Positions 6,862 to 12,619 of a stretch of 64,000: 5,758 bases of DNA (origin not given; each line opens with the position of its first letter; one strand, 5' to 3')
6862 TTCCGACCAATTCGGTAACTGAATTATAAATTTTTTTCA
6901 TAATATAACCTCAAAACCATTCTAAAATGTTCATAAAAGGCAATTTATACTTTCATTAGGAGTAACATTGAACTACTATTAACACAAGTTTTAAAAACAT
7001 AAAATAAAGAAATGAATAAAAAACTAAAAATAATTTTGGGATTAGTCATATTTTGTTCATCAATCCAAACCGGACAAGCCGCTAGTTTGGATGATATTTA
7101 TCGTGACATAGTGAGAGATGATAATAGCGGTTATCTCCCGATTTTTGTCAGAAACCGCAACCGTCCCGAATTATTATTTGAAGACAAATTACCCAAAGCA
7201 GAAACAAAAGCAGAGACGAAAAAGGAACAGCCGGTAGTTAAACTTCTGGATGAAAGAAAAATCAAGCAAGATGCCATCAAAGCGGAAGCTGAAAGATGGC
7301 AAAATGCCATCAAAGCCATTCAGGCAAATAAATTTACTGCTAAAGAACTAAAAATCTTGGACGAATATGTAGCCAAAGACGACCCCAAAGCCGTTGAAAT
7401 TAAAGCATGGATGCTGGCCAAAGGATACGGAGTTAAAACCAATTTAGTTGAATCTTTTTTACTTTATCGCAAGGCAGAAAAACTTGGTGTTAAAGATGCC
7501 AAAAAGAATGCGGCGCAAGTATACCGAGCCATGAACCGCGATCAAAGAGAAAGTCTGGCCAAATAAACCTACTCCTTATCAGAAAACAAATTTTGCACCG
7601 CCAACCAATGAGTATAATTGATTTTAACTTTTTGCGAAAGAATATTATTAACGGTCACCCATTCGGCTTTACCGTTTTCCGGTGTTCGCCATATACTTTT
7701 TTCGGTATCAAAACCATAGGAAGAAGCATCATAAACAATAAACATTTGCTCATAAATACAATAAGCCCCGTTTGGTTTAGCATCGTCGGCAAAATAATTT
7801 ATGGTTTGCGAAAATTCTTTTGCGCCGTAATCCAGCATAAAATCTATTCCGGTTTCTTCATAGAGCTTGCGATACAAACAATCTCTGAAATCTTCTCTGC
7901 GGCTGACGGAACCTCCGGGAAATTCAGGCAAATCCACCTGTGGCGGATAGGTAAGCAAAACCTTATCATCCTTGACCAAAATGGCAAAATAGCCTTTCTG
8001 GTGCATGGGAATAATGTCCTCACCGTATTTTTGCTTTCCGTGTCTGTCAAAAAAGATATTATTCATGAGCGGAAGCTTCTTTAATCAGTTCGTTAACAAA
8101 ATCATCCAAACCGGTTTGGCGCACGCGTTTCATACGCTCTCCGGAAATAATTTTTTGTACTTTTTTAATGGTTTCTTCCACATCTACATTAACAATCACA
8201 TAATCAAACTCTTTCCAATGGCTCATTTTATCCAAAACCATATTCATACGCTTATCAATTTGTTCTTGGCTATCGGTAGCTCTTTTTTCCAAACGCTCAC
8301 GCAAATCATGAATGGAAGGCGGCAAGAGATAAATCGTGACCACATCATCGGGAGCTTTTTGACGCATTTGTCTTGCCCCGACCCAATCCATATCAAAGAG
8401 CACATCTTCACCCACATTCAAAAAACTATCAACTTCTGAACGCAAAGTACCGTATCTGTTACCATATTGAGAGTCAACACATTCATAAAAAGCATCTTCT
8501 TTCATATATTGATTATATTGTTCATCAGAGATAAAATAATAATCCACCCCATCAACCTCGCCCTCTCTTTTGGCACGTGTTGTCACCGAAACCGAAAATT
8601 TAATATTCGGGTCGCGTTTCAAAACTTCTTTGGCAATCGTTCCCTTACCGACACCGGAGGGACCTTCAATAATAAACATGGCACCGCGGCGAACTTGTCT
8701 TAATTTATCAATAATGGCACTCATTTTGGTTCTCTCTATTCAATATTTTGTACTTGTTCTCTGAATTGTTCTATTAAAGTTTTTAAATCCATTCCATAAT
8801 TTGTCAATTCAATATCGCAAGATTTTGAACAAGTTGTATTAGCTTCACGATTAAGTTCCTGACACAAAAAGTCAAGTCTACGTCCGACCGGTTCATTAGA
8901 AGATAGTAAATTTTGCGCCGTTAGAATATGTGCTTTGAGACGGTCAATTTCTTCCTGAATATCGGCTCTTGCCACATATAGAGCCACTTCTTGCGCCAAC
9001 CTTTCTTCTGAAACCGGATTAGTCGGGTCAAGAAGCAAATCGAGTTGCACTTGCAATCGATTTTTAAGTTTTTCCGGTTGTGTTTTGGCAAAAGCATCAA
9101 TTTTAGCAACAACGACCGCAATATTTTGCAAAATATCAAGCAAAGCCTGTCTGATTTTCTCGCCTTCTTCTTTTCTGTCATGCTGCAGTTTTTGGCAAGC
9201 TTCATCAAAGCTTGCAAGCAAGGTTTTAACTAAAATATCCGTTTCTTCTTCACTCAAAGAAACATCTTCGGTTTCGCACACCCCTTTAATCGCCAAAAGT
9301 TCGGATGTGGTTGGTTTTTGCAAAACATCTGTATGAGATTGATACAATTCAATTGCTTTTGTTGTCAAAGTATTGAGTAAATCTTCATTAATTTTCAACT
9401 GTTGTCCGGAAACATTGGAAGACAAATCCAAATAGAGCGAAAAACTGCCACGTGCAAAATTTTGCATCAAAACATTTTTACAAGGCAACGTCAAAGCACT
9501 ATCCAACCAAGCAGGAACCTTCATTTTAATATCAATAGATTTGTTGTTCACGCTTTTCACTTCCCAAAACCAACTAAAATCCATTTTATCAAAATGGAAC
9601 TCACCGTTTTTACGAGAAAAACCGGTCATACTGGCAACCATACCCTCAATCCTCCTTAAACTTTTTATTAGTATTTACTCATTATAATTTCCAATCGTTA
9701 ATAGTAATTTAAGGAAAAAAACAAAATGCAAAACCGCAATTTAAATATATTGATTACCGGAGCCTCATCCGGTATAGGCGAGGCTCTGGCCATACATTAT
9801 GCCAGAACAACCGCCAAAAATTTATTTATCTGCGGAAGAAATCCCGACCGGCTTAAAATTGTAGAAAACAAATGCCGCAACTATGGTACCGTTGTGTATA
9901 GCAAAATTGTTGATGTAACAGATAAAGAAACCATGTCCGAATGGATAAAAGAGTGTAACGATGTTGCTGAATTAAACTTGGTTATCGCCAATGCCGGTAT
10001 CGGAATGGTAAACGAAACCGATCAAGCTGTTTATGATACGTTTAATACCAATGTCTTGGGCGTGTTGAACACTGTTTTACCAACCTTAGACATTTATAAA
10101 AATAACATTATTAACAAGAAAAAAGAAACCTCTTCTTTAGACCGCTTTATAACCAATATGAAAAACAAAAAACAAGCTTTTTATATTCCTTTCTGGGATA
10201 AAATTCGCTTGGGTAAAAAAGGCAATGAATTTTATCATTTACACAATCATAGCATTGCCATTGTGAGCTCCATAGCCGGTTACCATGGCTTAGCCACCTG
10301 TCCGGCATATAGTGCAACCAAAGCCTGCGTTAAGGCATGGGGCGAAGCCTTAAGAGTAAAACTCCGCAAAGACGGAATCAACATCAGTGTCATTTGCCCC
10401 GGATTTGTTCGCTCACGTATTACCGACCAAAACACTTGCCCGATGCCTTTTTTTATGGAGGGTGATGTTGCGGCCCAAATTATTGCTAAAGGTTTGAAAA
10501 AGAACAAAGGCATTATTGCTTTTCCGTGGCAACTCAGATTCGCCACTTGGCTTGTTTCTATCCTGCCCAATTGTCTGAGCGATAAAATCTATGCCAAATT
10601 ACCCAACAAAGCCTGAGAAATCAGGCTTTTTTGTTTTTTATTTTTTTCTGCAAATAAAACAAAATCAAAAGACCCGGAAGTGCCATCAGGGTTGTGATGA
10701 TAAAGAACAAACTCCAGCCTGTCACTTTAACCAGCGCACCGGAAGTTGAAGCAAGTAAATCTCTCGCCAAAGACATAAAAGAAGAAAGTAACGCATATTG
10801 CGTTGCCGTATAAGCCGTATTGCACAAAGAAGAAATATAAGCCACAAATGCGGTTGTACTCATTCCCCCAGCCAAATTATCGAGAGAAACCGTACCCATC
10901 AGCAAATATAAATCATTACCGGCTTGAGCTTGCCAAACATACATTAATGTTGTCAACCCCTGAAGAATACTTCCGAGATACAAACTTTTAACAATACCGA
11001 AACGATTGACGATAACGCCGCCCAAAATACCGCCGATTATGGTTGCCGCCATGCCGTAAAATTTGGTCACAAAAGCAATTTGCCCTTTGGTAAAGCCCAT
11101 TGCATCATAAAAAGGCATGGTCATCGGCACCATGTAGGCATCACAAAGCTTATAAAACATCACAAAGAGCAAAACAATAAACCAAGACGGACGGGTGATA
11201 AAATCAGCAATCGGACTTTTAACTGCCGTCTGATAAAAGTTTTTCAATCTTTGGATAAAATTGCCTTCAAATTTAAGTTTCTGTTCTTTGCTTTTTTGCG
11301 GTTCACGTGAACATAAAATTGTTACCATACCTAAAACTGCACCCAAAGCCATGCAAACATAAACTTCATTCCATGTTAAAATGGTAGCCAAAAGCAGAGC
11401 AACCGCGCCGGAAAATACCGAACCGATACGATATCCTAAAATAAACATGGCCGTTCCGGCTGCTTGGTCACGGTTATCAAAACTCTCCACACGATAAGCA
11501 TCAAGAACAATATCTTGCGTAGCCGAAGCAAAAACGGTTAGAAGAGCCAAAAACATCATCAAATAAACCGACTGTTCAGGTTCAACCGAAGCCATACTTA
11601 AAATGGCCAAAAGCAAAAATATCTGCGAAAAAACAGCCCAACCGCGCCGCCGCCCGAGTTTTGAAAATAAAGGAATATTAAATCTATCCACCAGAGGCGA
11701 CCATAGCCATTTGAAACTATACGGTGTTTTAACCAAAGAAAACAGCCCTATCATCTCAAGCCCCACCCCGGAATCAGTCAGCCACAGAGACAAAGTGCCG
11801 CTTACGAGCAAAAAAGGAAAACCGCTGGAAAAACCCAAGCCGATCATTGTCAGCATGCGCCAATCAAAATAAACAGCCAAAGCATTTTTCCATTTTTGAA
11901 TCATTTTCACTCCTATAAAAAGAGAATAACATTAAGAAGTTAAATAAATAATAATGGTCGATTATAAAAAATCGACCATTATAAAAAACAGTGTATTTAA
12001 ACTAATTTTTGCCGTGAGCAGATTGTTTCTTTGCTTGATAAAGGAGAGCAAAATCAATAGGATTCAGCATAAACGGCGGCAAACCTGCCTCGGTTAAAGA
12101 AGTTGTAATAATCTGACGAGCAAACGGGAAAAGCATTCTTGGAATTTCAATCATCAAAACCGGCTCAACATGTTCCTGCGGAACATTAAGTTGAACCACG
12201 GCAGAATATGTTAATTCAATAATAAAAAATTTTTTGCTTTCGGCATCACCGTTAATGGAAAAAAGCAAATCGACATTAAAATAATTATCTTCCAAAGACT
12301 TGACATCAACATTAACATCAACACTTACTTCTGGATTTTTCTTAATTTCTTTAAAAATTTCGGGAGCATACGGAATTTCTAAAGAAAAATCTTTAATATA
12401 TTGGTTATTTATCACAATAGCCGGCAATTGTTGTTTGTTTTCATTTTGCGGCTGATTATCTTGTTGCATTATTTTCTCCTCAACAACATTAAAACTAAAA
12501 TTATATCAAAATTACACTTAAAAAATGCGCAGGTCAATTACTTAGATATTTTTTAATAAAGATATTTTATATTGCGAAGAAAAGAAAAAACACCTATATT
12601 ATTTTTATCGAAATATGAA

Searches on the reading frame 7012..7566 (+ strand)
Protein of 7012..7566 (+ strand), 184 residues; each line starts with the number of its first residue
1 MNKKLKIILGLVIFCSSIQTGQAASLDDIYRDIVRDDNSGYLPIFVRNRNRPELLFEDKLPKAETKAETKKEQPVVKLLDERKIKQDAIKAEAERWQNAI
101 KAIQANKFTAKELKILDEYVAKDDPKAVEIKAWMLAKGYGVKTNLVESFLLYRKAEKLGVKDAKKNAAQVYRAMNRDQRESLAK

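Call 66: search_protein_families(library=pfam, proteins=[window:7012-7566:+], max_evalue=1)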
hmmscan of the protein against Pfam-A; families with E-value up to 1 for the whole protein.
window:7012-7566:+ (184 aa): 1 family
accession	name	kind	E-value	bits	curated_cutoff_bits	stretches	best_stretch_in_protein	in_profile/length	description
PF08238.18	Sel1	-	0.08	14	30.7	1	133-159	9-35/36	Sel1 repeat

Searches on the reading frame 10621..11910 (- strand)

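Call 21: search_protein_families(library=pfam, proteins=[window:10621-11910:-], max_evalue=0.01)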
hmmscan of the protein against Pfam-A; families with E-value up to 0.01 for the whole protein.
window:10621-11910:- (429 aa): 2 families
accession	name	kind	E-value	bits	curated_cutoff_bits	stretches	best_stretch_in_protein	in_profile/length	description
PF07690.21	MFS_1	-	1e-35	123.7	33.4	2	26-382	5-342/347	Major Facilitator Superfamily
PF13000.13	Acatn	-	9.2e-09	34.8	23.7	1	23-175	16-178/546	Acetyl-coenzyme A transporter 1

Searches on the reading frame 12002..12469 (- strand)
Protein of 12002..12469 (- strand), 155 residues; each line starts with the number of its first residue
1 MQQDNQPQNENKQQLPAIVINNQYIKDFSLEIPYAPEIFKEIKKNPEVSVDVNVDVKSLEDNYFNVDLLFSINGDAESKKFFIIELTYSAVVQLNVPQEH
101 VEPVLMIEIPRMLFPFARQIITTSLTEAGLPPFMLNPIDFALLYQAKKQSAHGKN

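Call 21: search_protein_families(library=pfam, proteins=[window:12002-12469:-], max_evalue=0.01)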
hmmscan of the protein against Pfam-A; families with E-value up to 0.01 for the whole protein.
window:12002-12469:- (155 aa): 1 family
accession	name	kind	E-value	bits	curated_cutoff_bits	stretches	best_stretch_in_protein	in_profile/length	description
PF02556.19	SecB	-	9e-43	146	26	1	12-150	2-140/141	Preprotein translocase subunit SecB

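Call 49: find_encoding_contigs(protein=window:12002-12469:-, flank=6000, max_places=10)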
Protein window:12002-12469:- (155 aa): 22 contigs read that carry it; 10 places shown.
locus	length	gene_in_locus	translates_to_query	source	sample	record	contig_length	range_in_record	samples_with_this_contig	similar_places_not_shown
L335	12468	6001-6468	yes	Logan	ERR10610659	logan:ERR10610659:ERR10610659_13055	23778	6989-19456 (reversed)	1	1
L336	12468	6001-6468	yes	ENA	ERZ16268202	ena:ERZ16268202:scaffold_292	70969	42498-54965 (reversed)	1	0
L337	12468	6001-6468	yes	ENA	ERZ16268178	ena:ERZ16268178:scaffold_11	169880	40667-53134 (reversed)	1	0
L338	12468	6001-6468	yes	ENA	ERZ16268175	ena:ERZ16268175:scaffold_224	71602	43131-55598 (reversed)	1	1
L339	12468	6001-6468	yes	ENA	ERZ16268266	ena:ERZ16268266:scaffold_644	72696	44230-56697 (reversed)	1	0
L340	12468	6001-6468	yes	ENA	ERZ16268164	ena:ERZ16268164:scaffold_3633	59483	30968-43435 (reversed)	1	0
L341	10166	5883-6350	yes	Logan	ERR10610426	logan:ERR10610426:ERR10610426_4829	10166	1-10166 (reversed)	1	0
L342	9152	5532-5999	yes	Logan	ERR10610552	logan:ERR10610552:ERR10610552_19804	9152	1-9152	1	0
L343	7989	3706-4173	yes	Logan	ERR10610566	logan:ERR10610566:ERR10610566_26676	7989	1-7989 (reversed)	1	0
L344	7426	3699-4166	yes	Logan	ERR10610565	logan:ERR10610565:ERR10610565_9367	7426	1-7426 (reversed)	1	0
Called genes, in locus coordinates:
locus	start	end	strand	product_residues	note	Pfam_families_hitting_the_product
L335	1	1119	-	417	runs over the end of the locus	PF07498:Rho_N, PF07497:Rho_RNA_bind, PF00006:ATP-synt_ab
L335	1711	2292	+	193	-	PF01121:CoaE, PF13521:AAA_28 (faint)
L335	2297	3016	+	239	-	PF00929:RNase_T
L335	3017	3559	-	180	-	PF01713:Smr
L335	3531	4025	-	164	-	-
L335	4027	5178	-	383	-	PF03562:MltA, PF06725:3D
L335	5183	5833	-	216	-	PF04280:Tim44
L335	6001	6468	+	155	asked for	PF02556:SecB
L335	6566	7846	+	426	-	PF07690:MFS_1, PF13000:Acatn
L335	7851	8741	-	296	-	PF00106:adh_short, PF02719:Polysacc_synt_2 (weak), PF08659:KR, PF13561:adh_short_C2 (weak), PF00106:adh_short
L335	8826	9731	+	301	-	PF03755:YicC-like_N, PF08340:YicC-like_C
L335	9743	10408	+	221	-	PF00625:Guanylate_kin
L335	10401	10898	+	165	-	PF00293:NUDIX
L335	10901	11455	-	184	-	-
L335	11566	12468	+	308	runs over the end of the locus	PF00291:PALP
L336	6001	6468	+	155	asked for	PF02556:SecB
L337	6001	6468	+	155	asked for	PF02556:SecB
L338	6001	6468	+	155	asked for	PF02556:SecB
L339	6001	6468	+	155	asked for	PF02556:SecB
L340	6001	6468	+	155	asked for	PF02556:SecB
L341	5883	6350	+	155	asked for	PF02556:SecB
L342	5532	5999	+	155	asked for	PF02556:SecB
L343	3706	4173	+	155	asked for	PF02556:SecB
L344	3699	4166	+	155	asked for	PF02556:SecB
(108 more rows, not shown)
